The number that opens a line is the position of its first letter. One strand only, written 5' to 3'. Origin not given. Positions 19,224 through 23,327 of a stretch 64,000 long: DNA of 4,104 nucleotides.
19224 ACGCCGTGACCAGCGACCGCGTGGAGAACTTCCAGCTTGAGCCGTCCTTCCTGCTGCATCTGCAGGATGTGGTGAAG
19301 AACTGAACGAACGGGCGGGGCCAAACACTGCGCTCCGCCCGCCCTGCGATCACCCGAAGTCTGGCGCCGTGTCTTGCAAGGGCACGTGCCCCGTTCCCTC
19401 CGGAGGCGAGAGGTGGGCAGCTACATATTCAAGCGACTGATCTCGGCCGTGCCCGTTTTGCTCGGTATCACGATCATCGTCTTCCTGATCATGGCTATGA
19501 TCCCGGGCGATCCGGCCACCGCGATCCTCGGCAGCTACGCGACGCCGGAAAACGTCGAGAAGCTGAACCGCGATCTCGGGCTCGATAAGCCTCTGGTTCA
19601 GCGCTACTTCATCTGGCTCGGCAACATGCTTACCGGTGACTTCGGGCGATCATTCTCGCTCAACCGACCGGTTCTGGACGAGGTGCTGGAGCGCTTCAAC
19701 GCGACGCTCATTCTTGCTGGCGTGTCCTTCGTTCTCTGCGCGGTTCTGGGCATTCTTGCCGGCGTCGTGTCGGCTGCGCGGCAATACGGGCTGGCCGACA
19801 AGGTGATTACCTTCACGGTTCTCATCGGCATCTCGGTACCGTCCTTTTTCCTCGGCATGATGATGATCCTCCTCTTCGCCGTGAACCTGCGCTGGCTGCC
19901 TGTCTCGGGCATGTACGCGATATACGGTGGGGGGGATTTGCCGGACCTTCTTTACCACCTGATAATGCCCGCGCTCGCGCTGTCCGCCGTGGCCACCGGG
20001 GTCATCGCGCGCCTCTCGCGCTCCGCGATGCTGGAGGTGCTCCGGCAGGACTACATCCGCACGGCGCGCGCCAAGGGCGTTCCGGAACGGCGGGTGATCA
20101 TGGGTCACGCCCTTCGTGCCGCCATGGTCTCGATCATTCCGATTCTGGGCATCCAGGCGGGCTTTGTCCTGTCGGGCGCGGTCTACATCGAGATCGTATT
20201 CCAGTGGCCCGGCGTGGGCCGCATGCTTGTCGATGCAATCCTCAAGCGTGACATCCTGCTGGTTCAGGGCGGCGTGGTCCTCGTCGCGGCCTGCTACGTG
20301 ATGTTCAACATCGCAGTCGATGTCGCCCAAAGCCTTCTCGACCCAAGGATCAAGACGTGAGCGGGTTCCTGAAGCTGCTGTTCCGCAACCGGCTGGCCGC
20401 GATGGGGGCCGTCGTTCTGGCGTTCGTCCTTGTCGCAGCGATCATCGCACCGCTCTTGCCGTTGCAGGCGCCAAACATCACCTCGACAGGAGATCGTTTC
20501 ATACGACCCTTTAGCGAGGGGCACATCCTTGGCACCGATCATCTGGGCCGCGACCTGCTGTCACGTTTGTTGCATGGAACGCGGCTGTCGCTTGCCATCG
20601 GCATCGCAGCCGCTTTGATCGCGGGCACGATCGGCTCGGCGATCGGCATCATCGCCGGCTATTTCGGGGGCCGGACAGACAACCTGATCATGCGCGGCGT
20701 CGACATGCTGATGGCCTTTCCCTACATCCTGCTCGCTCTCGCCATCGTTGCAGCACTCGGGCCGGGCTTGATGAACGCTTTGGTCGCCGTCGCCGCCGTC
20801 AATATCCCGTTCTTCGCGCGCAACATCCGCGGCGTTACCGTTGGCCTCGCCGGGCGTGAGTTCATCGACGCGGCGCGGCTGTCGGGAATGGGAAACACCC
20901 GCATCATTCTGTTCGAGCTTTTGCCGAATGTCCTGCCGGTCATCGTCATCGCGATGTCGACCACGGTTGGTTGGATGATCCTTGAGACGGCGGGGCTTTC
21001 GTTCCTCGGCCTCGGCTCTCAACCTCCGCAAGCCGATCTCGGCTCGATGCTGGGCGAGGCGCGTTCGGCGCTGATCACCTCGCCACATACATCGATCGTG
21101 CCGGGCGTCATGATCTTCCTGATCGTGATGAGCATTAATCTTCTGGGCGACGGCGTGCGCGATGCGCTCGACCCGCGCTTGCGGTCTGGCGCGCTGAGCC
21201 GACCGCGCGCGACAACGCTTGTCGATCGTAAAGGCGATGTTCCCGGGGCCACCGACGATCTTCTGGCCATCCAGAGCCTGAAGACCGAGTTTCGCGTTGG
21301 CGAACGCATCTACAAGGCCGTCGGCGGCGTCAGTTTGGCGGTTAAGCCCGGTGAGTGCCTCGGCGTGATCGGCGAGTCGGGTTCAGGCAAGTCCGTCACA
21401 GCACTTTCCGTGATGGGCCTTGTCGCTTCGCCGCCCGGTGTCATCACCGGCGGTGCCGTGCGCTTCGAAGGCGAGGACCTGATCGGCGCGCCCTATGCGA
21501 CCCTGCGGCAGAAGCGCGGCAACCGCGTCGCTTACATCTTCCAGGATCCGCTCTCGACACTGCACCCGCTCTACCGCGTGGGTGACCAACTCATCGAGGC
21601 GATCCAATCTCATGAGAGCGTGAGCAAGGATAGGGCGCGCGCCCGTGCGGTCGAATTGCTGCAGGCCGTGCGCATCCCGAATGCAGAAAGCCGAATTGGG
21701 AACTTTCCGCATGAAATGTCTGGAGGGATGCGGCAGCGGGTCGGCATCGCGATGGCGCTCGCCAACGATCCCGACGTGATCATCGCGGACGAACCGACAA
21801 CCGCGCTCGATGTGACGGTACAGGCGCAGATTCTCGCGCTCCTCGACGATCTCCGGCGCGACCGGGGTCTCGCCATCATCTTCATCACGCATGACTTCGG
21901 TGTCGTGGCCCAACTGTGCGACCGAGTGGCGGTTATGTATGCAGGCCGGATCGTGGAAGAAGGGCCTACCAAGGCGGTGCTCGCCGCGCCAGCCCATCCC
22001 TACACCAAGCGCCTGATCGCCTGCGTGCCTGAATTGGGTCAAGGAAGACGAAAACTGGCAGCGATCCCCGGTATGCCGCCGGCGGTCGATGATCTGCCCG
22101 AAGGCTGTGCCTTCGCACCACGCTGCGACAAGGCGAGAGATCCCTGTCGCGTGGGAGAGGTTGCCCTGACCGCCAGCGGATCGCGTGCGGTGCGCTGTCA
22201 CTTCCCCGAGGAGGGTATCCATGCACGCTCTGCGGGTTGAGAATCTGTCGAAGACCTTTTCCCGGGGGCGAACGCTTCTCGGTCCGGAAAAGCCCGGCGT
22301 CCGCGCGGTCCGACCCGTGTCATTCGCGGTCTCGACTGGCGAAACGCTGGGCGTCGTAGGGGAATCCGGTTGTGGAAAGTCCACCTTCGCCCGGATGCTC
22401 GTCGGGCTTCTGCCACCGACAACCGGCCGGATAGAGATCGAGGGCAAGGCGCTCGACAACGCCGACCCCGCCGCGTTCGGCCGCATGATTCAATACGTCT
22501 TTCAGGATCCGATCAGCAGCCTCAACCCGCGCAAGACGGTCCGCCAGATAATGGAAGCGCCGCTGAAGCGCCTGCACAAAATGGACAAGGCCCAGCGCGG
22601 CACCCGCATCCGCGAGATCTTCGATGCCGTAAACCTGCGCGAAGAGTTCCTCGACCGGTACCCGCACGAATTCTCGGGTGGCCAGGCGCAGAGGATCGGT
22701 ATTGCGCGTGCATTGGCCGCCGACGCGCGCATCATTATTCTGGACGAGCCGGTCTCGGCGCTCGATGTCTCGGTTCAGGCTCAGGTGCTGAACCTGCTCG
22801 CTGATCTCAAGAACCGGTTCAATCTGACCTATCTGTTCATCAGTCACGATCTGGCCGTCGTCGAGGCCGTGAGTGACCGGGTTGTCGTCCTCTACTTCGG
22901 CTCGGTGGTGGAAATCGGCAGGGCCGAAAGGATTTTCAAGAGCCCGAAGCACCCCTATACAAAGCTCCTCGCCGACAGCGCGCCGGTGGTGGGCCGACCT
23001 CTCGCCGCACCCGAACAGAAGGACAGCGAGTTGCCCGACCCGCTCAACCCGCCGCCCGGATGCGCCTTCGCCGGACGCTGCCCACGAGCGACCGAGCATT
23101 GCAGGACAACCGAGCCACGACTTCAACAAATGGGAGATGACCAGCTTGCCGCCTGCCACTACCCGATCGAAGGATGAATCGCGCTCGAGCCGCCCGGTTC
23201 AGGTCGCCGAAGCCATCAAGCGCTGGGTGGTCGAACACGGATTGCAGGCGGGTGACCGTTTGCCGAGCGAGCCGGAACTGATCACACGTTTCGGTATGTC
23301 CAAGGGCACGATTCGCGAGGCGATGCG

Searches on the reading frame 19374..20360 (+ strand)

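Call 23: search_protein_families(library=pfam, proteins=[window:19374-20360:+], max_evalue=0.00001)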
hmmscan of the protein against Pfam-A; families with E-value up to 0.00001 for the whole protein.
window:19374-20360:+ (328 aa): 2 families
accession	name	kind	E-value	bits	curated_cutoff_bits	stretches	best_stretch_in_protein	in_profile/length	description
PF00528.27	BPD_transp_1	-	8.9e-39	133.6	26.4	1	126-327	1-183/184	Binding-protein-dependent transport system inner membrane component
PF19300.4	BPD_transp_1_N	-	6e-17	62.3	23.8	1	17-115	4-114/114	Binding-prot-dependent transport system membrane comp, N-term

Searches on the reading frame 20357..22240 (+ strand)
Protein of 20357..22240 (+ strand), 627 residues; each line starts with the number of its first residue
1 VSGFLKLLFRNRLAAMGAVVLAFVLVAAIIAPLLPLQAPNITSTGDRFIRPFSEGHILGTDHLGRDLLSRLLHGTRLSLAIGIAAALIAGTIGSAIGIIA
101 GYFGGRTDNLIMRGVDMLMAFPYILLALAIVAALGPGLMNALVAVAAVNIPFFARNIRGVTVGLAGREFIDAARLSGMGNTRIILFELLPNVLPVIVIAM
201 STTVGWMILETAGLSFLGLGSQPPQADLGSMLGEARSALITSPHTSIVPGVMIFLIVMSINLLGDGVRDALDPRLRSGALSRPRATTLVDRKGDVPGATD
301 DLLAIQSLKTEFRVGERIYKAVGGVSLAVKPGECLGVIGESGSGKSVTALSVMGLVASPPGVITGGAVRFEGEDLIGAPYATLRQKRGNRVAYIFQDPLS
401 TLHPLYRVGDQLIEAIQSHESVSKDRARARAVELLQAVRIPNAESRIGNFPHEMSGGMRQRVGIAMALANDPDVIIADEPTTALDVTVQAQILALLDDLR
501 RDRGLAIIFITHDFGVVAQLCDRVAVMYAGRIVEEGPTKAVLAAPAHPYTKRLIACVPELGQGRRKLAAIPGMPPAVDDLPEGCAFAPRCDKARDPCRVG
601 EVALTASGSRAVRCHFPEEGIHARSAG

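Call 23: search_protein_families(library=pfam, proteins=[window:20357-22240:+], max_evalue=0.00001)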
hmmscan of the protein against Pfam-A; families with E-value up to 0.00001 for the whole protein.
window:20357-22240:+ (627 aa): 3 families
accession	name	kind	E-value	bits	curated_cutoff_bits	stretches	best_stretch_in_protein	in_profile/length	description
PF00528.27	BPD_transp_1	-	9e-30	104.2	26.4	1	93-276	1-183/184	Binding-protein-dependent transport system inner membrane component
PF00005.33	ABC_tran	-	1.6e-26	93.9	25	1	324-482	3-137/137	ABC transporter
PF08352.17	oligo_HPY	-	1.9e-21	76.6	27.1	1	533-597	1-65/65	Oligopeptide/dipeptide transporter, C-terminal region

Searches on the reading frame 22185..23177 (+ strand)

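Call 23: search_protein_families(library=pfam, proteins=[window:22185-23177:+], max_evalue=0.00001)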
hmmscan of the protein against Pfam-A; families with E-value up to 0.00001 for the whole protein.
window:22185-23177:+ (330 aa): 3 families
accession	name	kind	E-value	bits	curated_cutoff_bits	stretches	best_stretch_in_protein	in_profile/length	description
PF00005.33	ABC_tran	-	1.2e-34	120.2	25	1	43-190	2-136/137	ABC transporter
PF08352.17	oligo_HPY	-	1.5e-18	67.3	27.1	1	242-306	1-65/65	Oligopeptide/dipeptide transporter, C-terminal region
PF13401.12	AAA_22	-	3.2e-06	27.9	27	0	57-138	10-95/130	AAA domain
